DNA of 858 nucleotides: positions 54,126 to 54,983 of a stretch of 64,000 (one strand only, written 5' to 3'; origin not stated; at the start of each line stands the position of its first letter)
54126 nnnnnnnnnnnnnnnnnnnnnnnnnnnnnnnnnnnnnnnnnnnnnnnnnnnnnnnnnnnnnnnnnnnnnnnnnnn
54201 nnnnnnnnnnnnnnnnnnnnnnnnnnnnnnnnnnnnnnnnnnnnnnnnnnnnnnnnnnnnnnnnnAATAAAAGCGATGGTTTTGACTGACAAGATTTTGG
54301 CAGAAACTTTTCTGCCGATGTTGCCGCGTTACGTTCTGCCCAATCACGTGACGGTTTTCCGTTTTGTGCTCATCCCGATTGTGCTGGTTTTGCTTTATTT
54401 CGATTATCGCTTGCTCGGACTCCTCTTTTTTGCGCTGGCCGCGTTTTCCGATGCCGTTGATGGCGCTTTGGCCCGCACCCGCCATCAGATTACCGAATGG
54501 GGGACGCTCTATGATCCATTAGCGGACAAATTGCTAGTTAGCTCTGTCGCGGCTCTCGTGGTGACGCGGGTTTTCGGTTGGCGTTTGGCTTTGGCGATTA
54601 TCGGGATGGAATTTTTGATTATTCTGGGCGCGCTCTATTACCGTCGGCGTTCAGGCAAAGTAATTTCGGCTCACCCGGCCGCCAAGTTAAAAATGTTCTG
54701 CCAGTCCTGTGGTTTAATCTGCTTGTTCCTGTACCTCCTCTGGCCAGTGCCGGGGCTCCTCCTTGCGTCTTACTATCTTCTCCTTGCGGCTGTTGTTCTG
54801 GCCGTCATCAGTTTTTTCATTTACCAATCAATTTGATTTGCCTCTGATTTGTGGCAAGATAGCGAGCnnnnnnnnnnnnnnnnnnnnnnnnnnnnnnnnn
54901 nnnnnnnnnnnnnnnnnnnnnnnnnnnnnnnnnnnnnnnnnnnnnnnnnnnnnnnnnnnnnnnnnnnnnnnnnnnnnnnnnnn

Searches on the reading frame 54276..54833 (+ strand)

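Call 24: search_protein_families(library=pfam, proteins=[window:54276-54833:+], max_evalue=0.001)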
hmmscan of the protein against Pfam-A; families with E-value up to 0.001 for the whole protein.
window:54276-54833:+ (186 aa): 1 family
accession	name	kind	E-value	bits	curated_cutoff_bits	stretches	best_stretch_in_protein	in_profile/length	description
PF01066.26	CDP-OH_P_transf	-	1.2e-29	104.1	22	1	20-177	2-151/152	CDP-alcohol phosphatidyltransferase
